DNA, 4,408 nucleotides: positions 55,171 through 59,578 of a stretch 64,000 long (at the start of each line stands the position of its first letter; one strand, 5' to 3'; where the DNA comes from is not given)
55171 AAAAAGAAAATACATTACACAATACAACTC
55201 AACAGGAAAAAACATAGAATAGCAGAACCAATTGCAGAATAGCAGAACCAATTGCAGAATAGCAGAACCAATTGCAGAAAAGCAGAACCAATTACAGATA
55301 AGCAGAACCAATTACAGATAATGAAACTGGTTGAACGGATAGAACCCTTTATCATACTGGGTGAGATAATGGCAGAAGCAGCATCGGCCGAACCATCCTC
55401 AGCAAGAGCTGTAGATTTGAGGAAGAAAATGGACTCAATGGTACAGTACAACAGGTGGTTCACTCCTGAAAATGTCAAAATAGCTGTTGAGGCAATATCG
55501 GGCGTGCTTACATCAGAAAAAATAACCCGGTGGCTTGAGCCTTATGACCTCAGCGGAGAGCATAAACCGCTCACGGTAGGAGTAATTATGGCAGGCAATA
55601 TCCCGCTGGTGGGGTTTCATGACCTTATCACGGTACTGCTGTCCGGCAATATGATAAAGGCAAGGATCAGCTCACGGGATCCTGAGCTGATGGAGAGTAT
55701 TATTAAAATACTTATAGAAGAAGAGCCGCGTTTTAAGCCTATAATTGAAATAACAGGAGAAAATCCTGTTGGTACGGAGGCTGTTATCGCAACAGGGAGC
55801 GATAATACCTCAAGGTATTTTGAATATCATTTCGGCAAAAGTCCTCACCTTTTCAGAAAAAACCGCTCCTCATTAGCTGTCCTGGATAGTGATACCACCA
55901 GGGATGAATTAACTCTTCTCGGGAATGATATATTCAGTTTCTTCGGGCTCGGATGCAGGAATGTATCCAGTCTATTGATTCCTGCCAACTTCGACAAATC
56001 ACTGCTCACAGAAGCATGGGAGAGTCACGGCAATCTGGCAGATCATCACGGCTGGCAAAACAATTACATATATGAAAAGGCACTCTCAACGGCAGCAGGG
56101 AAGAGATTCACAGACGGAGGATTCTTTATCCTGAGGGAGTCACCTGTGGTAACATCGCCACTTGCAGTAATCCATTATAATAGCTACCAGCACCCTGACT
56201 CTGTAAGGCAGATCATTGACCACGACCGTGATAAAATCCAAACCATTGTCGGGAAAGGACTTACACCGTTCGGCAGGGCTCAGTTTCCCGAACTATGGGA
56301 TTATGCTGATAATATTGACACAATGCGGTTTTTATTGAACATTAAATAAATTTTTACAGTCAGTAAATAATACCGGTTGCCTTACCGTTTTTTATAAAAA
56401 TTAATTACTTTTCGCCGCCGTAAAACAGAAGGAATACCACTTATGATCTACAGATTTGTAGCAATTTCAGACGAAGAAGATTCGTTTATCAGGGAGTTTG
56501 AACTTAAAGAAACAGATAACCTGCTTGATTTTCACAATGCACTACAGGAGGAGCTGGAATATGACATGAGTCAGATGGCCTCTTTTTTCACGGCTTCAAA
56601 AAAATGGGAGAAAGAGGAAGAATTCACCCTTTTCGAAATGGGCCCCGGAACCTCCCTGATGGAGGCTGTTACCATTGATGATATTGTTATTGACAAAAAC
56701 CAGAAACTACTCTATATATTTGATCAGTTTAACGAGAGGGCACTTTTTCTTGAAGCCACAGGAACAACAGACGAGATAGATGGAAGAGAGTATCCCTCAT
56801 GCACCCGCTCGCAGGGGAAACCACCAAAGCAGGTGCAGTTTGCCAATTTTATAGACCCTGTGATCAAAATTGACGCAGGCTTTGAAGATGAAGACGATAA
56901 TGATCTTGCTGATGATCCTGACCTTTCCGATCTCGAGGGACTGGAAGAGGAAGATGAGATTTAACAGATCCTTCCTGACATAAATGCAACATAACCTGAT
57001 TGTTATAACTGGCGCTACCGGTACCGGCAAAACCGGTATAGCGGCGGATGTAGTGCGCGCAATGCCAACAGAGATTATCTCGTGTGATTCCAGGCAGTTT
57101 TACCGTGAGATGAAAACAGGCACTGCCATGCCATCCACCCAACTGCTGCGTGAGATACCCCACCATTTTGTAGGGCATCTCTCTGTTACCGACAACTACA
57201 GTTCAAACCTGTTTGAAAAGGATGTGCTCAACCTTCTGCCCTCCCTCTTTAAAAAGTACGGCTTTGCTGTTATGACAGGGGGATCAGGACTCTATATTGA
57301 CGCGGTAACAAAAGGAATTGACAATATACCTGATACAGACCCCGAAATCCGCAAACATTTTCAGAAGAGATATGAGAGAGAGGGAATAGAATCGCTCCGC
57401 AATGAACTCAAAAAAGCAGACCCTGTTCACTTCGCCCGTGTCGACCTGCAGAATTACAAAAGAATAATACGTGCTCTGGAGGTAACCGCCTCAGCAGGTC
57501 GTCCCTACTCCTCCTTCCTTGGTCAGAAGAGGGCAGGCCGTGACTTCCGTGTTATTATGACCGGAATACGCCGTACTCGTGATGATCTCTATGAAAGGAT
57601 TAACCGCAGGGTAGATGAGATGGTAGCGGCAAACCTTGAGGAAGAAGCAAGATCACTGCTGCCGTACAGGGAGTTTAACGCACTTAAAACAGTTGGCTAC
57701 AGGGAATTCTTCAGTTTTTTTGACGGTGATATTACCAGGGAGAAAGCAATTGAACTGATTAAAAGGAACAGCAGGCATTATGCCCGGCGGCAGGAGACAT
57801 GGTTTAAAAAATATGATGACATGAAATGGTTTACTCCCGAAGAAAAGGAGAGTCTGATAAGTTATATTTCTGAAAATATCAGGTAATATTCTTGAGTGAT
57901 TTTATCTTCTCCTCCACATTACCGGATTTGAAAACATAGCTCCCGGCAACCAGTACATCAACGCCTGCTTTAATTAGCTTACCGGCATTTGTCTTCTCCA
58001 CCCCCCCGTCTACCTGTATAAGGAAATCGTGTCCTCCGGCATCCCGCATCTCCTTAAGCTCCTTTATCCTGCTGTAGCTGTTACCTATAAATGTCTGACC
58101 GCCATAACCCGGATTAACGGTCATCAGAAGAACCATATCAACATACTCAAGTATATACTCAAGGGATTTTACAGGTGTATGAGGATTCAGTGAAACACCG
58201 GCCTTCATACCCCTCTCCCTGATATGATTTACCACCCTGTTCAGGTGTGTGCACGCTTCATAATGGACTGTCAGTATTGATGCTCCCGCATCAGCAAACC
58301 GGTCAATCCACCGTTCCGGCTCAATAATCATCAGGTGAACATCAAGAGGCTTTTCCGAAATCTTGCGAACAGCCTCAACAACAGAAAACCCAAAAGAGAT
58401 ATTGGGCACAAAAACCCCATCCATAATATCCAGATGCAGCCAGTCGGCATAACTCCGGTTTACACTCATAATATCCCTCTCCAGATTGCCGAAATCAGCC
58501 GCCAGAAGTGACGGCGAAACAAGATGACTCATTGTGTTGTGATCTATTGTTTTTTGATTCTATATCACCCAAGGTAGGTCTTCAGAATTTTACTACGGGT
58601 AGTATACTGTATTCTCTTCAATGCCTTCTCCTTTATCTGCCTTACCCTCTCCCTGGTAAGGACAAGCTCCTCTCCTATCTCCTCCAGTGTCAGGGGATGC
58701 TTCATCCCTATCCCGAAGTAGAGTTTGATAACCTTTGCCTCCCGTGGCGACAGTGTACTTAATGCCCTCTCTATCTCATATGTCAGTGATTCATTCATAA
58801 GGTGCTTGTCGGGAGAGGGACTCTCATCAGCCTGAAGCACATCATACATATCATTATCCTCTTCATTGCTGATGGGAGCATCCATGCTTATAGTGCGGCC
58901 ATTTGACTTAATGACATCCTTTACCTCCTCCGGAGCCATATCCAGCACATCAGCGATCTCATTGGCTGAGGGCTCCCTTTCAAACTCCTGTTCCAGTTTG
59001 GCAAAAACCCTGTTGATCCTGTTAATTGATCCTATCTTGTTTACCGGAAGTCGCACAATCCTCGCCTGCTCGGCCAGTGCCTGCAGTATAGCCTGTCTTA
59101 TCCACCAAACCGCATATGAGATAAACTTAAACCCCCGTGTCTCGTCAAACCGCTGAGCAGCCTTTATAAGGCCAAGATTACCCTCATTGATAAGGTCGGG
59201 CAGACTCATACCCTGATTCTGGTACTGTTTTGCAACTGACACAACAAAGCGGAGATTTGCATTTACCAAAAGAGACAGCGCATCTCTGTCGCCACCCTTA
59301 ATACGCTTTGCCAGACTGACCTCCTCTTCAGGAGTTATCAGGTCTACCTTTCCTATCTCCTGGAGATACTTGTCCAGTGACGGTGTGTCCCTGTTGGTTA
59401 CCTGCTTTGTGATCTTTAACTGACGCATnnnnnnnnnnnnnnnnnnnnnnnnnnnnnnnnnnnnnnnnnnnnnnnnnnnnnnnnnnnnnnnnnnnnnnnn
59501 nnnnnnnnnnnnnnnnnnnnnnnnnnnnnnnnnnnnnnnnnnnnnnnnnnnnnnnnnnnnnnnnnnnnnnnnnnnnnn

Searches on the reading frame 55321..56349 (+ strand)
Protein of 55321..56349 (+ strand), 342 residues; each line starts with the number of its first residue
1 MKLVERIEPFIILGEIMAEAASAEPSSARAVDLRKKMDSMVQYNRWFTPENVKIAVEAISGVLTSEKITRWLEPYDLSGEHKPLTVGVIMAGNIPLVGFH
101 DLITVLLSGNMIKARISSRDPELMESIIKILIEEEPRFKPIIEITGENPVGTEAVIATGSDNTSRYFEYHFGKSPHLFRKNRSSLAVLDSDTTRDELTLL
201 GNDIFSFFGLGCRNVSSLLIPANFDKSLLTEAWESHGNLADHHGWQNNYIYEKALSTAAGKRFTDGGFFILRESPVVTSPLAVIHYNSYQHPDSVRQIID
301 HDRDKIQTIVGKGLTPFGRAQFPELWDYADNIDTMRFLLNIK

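Call 22: find_encoding_contigs(protein=window:55321-56349:+, flank=10000, max_places=6)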
Protein window:55321-56349:+ (342 aa): no gene with exactly this product is on record in the collection.

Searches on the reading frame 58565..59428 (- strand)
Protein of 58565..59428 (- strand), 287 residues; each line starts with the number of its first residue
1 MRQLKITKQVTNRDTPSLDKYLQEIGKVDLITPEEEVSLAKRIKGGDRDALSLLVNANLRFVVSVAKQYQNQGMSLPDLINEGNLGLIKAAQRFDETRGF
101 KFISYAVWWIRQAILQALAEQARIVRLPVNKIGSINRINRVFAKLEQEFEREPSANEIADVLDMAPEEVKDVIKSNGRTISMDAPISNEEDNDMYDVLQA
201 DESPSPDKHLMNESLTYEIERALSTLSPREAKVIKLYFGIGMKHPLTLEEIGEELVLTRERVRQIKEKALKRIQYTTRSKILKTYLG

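Call 26: find_encoding_contigs(protein=window:58565-59428:-, flank=6000, max_places=10)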
Protein window:58565-59428:- (287 aa): 2 contigs read that carry it; 1 place shown.
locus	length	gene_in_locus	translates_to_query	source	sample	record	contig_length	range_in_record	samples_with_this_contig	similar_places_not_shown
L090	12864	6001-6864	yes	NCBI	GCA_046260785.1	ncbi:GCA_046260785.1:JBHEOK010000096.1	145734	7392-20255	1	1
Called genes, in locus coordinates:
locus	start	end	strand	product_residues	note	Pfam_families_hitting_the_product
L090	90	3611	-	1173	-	PF01855:POR_N, PF17147:PFOR_II, PF01558:POR, PF10371:EKR, PF12838:Fer4_7, PF13183:Fer4_8, PF13237:Fer4_10, PF13484:Fer4_16, +6 more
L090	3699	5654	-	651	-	PF07498:Rho_N, PF07497:Rho_RNA_bind, PF00006:ATP-synt_ab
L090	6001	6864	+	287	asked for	PF00140:Sigma70_r1_2, PF04542:Sigma70_r2, PF04539:Sigma70_r3, PF04545:Sigma70_r4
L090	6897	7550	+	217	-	PF00834:Ribul_P_3_epim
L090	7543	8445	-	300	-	PF01745:IPT (weak), PF01715:IPPT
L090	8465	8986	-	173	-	PF07929:PRiA4_ORF3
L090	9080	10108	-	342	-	-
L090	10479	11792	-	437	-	PF05569:Peptidase_M56, PF03544:TonB_C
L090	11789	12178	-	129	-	PF03965:Penicillinase_R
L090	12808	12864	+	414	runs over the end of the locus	PF12704:MacB_PCD, PF02687:FtsX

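Call 41: list_cluster_members(proteins=[window:58565-59428:-, window:56984-57886:+, window:57879-58532:-, P0001, window:60695-61774:+, window:59775-60692:+])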
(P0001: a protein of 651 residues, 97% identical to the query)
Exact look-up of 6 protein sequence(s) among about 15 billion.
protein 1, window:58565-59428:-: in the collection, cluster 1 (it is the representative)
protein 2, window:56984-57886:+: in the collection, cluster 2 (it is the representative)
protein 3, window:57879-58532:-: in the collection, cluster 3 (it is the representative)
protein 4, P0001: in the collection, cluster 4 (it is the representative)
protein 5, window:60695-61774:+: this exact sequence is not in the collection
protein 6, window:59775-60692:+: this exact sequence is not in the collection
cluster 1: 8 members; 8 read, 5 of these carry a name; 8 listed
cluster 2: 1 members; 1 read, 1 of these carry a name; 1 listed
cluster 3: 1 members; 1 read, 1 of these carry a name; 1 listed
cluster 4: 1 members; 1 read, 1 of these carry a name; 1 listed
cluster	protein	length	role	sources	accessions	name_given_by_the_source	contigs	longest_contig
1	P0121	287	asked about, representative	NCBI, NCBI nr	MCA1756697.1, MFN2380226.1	MAG: sigma-70 family RNA polymerase sigma factor [Bacteroidales bacterium] | sigma-70 family RNA polymerase sigma factor [Bacteroidales bacterium]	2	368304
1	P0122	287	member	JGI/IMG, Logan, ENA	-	RNA polymerase primary sigma factor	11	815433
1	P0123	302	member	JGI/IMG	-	RNA polymerase primary sigma factor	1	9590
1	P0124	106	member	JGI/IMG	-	RNA polymerase primary sigma factor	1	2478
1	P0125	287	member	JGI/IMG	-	RNA polymerase primary sigma factor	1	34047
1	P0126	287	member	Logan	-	-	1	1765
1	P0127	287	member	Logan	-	-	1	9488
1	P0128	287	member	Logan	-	-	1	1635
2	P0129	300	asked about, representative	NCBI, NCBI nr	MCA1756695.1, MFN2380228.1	MAG: tRNA (adenosine(37)-N6)-dimethylallyltransferase MiaA [Bacteroidales bacterium] | tRNA (adenosine(37)-N6)-dimethylallyltransferase MiaA [Bacteroidales bacterium]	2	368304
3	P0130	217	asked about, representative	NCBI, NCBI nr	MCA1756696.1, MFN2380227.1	MAG: ribulose-phosphate 3-epimerase [Bacteroidales bacterium] | ribulose-phosphate 3-epimerase [Bacteroidales bacterium]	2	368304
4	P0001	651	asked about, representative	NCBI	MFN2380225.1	MAG: transcription termination factor Rho [Bacteroidales bacterium]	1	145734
